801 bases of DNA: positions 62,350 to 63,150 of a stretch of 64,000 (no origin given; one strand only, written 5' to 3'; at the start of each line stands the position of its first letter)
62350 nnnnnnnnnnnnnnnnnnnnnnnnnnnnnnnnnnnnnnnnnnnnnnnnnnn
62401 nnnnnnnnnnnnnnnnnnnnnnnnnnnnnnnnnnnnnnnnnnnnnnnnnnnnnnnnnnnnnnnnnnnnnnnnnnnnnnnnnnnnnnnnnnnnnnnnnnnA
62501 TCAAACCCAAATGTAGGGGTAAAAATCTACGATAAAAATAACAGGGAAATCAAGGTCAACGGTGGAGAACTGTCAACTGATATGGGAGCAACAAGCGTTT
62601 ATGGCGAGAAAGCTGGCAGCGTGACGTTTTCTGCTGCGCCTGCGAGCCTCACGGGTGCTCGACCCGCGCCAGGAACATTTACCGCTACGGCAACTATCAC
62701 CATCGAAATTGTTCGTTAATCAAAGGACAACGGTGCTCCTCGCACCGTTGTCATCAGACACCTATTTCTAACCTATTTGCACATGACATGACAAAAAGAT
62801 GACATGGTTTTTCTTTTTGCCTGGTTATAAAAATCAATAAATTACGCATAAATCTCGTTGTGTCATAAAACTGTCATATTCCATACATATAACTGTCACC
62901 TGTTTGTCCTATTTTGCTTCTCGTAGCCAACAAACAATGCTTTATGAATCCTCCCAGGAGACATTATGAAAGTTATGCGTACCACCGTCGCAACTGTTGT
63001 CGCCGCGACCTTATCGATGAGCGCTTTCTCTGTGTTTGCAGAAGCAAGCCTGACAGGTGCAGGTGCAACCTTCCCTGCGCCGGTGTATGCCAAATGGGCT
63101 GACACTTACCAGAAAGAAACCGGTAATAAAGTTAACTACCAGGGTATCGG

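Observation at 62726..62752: Perfect 11-bp stem-loop without a U-tract at the islet-pstS boundary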

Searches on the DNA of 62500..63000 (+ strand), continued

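Call 24: get_annotated_region(hit=H98, flank=400)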
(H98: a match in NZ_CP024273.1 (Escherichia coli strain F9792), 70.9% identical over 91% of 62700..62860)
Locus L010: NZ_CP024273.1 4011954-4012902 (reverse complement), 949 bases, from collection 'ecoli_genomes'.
description: Escherichia coli strain F9792 chromosome, complete genome
organism: Escherichia coli strain F9792 (NCBI taxid 562)
replicon: chromosome; assembly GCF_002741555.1
host: missing; source: missing; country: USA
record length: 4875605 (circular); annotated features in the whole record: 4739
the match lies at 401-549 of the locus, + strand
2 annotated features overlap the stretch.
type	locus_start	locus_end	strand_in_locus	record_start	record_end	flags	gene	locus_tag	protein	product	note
CDS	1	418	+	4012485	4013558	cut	lpfD-O113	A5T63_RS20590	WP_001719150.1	long polar fimbrial minor subunit LpfD-O113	LpfA-O113 is the major subunit of a form of long polar fimbria first described in LEE-negative, Shiga toxin-producing ...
CDS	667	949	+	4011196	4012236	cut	pstS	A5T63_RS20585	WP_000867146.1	phosphate ABC transporter substrate-binding protein PstS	-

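Call 25: get_annotated_region(hit=H100, flank=400)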
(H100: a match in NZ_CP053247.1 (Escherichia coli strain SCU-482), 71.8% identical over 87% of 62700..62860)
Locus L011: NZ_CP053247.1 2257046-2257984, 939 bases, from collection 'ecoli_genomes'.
description: Escherichia coli strain SCU-482 chromosome, complete genome
organism: Escherichia coli strain SCU-482 (NCBI taxid 562)
replicon: chromosome; assembly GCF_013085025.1
host: Homo sapiens; source: rectal swab from healthy college student; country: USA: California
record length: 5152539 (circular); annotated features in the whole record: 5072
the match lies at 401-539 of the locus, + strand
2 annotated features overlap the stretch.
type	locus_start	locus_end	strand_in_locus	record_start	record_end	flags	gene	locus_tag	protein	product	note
CDS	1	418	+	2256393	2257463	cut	-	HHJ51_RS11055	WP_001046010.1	fimbrial protein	-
CDS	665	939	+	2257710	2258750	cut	pstS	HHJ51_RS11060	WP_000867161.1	phosphate ABC transporter substrate-binding protein PstS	-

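Call 27: search_dna_similar(query=window:62723-62755:+, collection=ecoli_genomes, mode=distant, max_rows=40, rows=spread, max_evalue=10)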
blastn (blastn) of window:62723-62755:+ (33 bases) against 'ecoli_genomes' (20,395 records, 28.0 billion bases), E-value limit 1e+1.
Records with a match: 499; places in all: 499; records where one place covers at least 80% of the query: 349.
Genomes with a match: 499 of 5426; with a place that covers at least 80% of the query: 349. Places per genome that has any: lowest 1, median 1, highest 1. On chromosomes: 499 places; on plasmids: 0.
Best place of each record, by identity: >=99% 15; 95-99% 1; 90-95% 481; 80-90% 2.
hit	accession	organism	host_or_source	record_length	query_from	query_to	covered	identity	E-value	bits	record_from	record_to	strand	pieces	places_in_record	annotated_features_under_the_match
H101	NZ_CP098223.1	Escherichia coli strain Z0117EC0005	Canis lupus familiaris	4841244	1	33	100%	100.0%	6e-8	61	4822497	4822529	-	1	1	none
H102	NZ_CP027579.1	Escherichia coli strain 2013C-4282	Homo sapiens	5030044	4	33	91%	100.0%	2e-6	55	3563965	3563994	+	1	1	none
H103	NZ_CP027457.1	Escherichia coli strain 88-3493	missing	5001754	4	33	91%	90.0%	5e-2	42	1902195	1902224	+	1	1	none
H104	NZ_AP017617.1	Escherichia coli strain MRY15-117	Bos taurus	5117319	4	33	91%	90.0%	5e-2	42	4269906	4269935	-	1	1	none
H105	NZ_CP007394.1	Escherichia coli strain ST2747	-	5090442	4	33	91%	90.0%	5e-2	42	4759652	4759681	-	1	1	none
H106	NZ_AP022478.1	Escherichia coli strain STN0717-11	-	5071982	4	33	91%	90.0%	5e-2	42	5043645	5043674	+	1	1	none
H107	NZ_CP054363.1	Escherichia coli strain SCU-171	Homo sapiens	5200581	4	33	91%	90.0%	5e-2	42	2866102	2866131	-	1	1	none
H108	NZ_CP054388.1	Escherichia coli strain 1517k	Gallus gallus domesticus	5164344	4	33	91%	90.0%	5e-2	42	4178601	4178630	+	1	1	none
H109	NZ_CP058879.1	Escherichia coli strain STLEFF_29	Stanley WWTPs_29 WWTPs effluent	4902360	4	33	91%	90.0%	5e-2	42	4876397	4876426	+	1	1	none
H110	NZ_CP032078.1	Escherichia coli strain CT30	Avian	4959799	4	33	91%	90.0%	5e-2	42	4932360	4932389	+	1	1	none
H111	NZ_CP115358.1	Escherichia coli strain CUVET19-1704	dog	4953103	4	33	91%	90.0%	5e-2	42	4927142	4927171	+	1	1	none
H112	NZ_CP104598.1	Escherichia coli strain AHM8C160RI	chicken feces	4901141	4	33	91%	90.0%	5e-2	42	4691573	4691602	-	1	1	none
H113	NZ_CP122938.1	Escherichia coli strain ETEC1701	Sus scrofa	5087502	4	33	91%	90.0%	5e-2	42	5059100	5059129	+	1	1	none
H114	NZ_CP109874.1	Escherichia coli strain EC488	Homo sapiens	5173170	4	33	91%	90.0%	5e-2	42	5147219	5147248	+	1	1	none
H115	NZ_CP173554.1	Escherichia coli strain 98203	Homo sapiens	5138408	4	33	91%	90.0%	5e-2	42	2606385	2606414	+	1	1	none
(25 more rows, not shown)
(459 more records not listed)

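Call 38: search_dna_similar(query=L005:7200-7370:+, collection=ecoli_genomes, mode=distant, max_rows=40, rows=spread)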
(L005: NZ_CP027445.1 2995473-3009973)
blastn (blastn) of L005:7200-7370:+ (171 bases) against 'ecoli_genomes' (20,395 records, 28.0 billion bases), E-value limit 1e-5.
Records with a match: 1963; places in all: 1967; records where one place covers at least 80% of the query: 1927.
Genomes with a match: 1963 of 5426; with a place that covers at least 80% of the query: 1927. Places per genome that has any: lowest 1, median 1, highest 2. On chromosomes: 1967 places; on plasmids: 0.
Best place of each record, by identity: >=99% 1478; 95-99% 1; 60-80% 484.
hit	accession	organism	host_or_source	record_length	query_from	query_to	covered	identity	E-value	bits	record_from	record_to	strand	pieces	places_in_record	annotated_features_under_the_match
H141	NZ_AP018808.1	Escherichia coli strain E2865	Bos taurus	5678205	1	171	100%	100.0%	2e-81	309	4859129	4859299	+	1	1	lpfD-O113: long polar fimbrial minor subunit LpfD-O113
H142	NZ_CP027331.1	Escherichia coli strain 2013C-3277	Homo sapiens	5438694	1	171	100%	100.0%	2e-81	309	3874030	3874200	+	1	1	lpfD-O113: long polar fimbrial minor subunit LpfD-O113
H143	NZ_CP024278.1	Escherichia coli strain ATCC 43896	Homo sapiens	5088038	1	171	100%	100.0%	2e-81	309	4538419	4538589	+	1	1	lpfD-O113: long polar fimbrial minor subunit LpfD-O113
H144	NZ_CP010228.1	Escherichia coli strain S3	not applicable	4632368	1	171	100%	100.0%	2e-81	309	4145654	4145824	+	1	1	lpfD-O113: long polar fimbrial minor subunit LpfD-O113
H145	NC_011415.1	Escherichia coli SE11 strain SE11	-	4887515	1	171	100%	100.0%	2e-81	309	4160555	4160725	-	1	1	lpfD-O113: long polar fimbrial minor subunit LpfD-O113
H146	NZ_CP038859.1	Escherichia coli strain 357900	Homo sapiens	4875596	1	171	100%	100.0%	2e-81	309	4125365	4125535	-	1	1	lpfD-O113: long polar fimbrial minor subunit LpfD-O113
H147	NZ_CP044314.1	Escherichia coli strain RM9245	feces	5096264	1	171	100%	100.0%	2e-81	309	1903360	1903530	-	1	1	lpfD-O113: long polar fimbrial minor subunit LpfD-O113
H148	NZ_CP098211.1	Escherichia coli strain Z0117EC0040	Canis lupus familiaris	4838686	1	171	100%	100.0%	2e-81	309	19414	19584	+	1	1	lpfD-O113: long polar fimbrial minor subunit LpfD-O113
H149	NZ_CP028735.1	Escherichia coli strain A41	Antechinus bellus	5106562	1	171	100%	100.0%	2e-81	309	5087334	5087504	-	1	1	lpfD-O113: long polar fimbrial minor subunit LpfD-O113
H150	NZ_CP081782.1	Escherichia coli strain 0H26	-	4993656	1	171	100%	100.0%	2e-81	309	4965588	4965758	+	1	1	lpfD-O113: long polar fimbrial minor subunit LpfD-O113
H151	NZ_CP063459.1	Escherichia coli strain EM22-18-53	not applicable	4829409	1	171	100%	100.0%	2e-81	309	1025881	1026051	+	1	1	lpfD-O113: long polar fimbrial minor subunit LpfD-O113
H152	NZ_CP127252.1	Escherichia coli strain C41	Bos taurus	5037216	1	171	100%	100.0%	2e-81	309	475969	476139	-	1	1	lpfD-O113: long polar fimbrial minor subunit LpfD-O113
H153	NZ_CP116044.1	Escherichia coli strain STEC1575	Homo sapiens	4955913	1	171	100%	100.0%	2e-81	309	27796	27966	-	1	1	lpfD-O113: long polar fimbrial minor subunit LpfD-O113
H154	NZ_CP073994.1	Escherichia coli strain MB1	Poultry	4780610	1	171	100%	100.0%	2e-81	309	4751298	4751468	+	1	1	lpfD-O113: long polar fimbrial minor subunit LpfD-O113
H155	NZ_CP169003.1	Escherichia coli strain UTAK-23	Veal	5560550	1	171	100%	100.0%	2e-81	309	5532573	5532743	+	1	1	lpfD-O113: long polar fimbrial minor subunit LpfD-O113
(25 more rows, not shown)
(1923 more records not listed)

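Call 87: build_rna_model(alignment_id=A5, structure=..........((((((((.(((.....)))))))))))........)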
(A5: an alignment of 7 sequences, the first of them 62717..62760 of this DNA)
Model R1 built from alignment A5 (7 sequences, 46 columns); structure: as given.
model positions 45; base pairs 11; branch points 0; effective number of sequences 5.75; information 1.222 bits per position. Calibrated on 0.2 Mb of random sequence (short: E-values are rough).
structure used (alignment columns):
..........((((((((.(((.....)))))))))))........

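Call 88: search_with_rna_model(model_id=R1, sources=[window, L002, L003, L004, L005, L006, L007, L011, L013, L135, L136, L137, L138, L139, L140, L141, L142, L143, L144, L145], max_evalue=10, make_alignment=true)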
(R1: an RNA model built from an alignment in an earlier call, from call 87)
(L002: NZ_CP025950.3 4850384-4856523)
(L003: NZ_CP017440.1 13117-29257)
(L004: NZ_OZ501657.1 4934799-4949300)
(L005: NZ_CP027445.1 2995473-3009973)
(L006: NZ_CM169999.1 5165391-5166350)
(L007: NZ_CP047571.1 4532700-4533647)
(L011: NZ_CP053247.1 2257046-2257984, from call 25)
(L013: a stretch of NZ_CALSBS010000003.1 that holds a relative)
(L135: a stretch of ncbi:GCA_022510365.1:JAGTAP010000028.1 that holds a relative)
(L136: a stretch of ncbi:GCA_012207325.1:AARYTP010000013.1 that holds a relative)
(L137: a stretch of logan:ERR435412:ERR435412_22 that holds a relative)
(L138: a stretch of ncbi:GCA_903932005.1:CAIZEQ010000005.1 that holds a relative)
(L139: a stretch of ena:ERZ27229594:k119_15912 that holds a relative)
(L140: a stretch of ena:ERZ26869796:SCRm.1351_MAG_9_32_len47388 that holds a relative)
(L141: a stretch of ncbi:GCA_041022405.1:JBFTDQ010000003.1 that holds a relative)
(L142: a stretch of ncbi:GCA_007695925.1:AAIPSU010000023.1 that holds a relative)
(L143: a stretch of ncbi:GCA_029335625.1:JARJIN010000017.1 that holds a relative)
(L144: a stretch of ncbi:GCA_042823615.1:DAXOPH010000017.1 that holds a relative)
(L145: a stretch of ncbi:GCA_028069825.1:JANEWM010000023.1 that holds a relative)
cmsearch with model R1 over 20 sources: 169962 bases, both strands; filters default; matches with E-value up to 10: 23.
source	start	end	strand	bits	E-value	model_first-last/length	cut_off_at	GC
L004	7218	7262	+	72.5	1.9e-18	1-45/45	no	0.49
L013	4072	4116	+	69.9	1.1e-17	1-45/45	no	0.49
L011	416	460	+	68.5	3.1e-17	1-45/45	no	0.51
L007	416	460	+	66.7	1.1e-16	1-45/45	no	0.53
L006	418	462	+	65.8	1.9e-16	1-45/45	no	0.51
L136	2566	2610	+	65.2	3e-16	1-45/45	no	0.51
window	62717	62760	+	61.6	3.4e-15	1-45/45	no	0.5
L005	7217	7262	+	58.2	3.6e-14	1-45/45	no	0.41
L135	2572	2615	+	54.7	4.1e-13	1-45/45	no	0.43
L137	2566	2612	+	39.1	1.9e-08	1-45/45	no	0.57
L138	2570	2612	+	25.3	0.00025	1-45/45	no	0.4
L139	2590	2636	+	20.4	0.0074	1-45/45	no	0.36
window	62726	62752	-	20.1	0.0091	11-37/45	no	0.63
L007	425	452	-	18.4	0.028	11-38/45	no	0.64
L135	2573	2608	-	17.4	0.058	10-45/45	no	0.44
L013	4081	4108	-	15.8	0.18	11-38/45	no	0.64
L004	7227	7254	-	15.6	0.2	11-38/45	no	0.57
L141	2538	2584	+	15.4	0.23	1-45/45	no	0.45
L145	2583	2626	+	15.3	0.25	1-45/45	no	0.43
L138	2574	2614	-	14.1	0.56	1-45/45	no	0.39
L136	2575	2602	-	13.4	0.87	11-38/45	no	0.61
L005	7226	7254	-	13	1.2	11-38/45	no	0.41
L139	2600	2628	-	12.7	1.5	11-37/45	no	0.45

Alignment A8: 23 matches aligned to the model, 60 columns, each read 5' to 3' on its own strand. Consensus structure (alignment columns), stored with it:
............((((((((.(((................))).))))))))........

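Call 89: search_with_rna_model(model_id=R1, sources=[window, L004, L005, L006, L007, L011, L013, L135, L136, L137, L138, L139], max_evalue=0.004, make_alignment=true)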
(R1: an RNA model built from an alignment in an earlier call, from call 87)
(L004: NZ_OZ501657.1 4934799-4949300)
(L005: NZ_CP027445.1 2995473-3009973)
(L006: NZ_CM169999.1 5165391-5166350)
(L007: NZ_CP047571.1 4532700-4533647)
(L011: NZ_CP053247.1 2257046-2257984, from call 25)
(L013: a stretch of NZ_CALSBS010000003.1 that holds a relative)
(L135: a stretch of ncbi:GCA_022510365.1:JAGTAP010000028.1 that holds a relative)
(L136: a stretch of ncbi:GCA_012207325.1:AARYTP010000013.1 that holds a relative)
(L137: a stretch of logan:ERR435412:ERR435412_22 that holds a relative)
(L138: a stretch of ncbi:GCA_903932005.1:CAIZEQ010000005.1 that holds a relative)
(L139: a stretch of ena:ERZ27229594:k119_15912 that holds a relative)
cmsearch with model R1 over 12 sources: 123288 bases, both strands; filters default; matches with E-value up to 0.004: 11.
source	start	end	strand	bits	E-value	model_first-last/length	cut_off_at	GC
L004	7218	7262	+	72.5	1.4e-18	1-45/45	no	0.49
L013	4072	4116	+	69.9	8.3e-18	1-45/45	no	0.49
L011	416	460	+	68.5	2.2e-17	1-45/45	no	0.51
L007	416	460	+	66.7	7.6e-17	1-45/45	no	0.53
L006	418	462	+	65.8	1.4e-16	1-45/45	no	0.51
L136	2566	2610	+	65.2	2.2e-16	1-45/45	no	0.51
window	62717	62760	+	61.6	2.4e-15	1-45/45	no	0.5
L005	7217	7262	+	58.2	2.6e-14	1-45/45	no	0.41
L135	2572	2615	+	54.7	2.9e-13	1-45/45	no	0.43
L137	2566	2612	+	39.1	1.3e-08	1-45/45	no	0.57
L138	2570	2612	+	25.3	0.00018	1-45/45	no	0.4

Alignment A9: 11 matches aligned to the model, 55 columns, each read 5' to 3' on its own strand. Consensus structure (alignment columns), stored with it:
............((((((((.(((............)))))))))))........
